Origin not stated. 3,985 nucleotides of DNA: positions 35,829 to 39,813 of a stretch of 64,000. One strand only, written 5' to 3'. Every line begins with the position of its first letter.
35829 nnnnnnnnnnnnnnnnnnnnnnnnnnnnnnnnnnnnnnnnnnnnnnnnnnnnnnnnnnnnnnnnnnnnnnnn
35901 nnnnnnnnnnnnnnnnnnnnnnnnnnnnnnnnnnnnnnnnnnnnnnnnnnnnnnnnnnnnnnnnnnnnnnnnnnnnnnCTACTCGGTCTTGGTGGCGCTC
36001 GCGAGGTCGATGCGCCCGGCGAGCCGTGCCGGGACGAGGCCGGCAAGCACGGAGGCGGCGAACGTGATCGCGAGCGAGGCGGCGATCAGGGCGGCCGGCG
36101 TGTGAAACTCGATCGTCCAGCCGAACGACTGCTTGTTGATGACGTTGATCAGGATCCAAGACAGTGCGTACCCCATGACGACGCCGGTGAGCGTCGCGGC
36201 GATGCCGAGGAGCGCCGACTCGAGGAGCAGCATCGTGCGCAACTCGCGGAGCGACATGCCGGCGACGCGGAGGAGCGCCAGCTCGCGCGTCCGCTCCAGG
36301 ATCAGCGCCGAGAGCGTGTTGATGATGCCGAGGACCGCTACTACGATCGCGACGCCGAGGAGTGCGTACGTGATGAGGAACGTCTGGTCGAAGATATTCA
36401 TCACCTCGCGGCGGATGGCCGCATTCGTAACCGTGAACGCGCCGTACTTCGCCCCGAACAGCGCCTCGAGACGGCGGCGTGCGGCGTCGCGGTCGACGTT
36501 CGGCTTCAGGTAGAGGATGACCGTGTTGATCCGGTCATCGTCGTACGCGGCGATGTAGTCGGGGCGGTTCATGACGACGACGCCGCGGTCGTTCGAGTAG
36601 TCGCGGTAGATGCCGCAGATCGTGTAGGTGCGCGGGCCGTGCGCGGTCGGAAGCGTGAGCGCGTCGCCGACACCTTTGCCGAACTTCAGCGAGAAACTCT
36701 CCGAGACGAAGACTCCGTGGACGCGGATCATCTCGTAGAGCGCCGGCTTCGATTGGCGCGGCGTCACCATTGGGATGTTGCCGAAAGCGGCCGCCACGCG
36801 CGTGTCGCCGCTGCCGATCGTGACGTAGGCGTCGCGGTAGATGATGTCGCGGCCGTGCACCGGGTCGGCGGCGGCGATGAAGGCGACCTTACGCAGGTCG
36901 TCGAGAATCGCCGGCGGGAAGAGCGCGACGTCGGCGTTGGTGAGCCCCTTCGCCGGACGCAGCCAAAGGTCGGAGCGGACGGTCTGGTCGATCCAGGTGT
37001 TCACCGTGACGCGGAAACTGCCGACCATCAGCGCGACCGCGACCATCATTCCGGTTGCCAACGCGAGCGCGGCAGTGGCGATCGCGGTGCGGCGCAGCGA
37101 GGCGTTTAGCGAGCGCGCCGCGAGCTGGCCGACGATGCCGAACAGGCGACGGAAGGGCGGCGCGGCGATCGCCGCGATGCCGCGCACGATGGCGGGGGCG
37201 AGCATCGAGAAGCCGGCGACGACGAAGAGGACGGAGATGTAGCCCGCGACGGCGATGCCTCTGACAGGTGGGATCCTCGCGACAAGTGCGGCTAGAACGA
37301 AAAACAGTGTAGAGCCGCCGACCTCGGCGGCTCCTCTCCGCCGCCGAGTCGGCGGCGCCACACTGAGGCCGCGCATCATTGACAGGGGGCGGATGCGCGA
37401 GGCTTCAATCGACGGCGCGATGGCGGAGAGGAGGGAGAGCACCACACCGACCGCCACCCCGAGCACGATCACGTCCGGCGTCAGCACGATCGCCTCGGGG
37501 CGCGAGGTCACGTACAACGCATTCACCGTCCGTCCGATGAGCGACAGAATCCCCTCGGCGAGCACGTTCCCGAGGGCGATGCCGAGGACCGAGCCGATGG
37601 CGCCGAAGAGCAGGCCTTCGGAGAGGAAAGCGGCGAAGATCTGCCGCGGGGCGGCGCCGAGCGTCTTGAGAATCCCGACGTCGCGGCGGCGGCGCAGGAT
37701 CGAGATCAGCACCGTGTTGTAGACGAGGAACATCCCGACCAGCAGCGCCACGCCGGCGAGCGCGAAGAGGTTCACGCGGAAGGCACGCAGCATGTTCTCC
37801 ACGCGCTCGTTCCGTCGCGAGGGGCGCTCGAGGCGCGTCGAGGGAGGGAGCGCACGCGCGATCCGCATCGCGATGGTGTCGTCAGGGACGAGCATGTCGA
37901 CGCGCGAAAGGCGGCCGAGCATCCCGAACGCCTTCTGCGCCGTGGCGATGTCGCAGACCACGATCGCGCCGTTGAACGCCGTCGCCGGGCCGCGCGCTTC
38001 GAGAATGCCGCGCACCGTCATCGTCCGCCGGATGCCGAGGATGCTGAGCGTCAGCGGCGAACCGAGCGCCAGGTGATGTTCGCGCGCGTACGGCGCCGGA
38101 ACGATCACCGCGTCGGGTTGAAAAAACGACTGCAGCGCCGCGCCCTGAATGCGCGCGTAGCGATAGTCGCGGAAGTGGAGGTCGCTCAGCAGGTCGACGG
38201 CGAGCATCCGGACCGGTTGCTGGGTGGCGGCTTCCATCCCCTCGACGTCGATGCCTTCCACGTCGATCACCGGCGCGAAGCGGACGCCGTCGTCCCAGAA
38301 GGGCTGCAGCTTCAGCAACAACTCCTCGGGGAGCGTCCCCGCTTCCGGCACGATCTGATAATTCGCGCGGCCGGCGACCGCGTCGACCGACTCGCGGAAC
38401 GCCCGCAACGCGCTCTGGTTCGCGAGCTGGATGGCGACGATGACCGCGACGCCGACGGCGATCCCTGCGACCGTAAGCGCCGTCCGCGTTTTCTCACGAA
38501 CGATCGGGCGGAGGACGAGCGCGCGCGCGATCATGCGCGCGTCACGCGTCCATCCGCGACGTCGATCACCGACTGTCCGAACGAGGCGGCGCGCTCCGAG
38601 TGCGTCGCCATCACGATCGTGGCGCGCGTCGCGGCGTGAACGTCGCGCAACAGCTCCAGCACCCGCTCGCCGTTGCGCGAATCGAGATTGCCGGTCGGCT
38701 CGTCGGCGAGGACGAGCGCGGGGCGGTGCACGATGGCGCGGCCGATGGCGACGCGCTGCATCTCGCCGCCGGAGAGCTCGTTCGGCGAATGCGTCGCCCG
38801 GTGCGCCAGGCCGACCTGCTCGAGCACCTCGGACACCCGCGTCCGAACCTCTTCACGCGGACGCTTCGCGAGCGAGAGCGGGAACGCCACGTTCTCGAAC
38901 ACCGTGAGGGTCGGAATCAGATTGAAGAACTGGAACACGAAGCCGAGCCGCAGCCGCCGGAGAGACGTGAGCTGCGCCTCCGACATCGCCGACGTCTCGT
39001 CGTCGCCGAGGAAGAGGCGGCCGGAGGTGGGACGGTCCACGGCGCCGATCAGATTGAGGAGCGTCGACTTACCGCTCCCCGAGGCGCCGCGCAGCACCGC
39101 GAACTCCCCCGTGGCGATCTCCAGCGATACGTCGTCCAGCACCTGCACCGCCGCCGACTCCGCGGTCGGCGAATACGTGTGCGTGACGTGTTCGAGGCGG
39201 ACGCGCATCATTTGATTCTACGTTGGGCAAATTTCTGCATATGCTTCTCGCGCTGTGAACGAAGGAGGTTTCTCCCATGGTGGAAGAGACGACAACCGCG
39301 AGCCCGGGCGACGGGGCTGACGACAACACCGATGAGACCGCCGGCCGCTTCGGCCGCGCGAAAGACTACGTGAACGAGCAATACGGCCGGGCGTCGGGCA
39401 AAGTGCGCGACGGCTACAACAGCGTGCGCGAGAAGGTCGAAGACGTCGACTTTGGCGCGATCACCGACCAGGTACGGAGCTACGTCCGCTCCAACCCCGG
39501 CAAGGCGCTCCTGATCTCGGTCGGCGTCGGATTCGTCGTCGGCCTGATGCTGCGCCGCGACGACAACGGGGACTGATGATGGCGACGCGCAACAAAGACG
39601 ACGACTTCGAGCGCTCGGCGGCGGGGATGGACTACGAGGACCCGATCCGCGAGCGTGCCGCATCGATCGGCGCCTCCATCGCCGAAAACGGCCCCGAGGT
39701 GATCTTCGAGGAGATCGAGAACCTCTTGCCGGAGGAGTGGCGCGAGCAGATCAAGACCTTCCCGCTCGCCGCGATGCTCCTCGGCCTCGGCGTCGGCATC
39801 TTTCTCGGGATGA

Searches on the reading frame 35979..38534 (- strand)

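Call 8: search_protein_families(library=pfam, proteins=[window:35979-38534:-], max_evalue=0.001)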
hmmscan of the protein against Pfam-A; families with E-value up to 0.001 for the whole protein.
window:35979-38534:- (851 aa): 2 families
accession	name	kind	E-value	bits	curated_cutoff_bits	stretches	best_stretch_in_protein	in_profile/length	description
PF02687.27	FtsX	-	3.9e-36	124.2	25.5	2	724-842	2-118/120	FtsX-like permease C-terminal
PF12704.14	MacB_PCD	-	3.9e-19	70.2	27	2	483-692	1-207/207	MacB-like periplasmic core domain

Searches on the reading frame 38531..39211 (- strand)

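Call 8: search_protein_families(library=pfam, proteins=[window:38531-39211:-], max_evalue=0.001)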
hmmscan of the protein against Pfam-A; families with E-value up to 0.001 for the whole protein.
window:38531-39211:- (226 aa): 4 families
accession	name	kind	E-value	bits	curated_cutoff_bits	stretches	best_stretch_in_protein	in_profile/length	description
PF00005.33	ABC_tran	-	7.8e-32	111.2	25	1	25-173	1-136/137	ABC transporter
PF13304.12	AAA_21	-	2.6e-05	24.9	27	0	159-205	251-299/304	AAA domain, putative AbiEii toxin, Type IV TA system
PF13401.12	AAA_22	-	0.00028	21.6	27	0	35-200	5-119/130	AAA domain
PF02463.25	SMC_N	-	0.00028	20.8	40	0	138-218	129-211/220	RecF/RecN/SMC N terminal domain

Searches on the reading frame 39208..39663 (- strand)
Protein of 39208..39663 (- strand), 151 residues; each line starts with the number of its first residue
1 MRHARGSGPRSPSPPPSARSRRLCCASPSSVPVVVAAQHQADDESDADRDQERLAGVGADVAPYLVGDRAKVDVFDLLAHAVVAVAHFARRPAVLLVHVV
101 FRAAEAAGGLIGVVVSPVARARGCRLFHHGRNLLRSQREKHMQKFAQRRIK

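Call 8: search_protein_families(library=pfam, proteins=[window:39208-39663:-], max_evalue=0.001)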
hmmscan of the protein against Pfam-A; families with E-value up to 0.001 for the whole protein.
window:39208-39663:- (151 aa): 0 families

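Call 10: search_protein_families(library=padloc, proteins=[window:39208-39663:-], max_evalue=0.01)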
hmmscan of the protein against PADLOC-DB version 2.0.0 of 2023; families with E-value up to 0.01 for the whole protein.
window:39208-39663:- (151 aa): 0 families
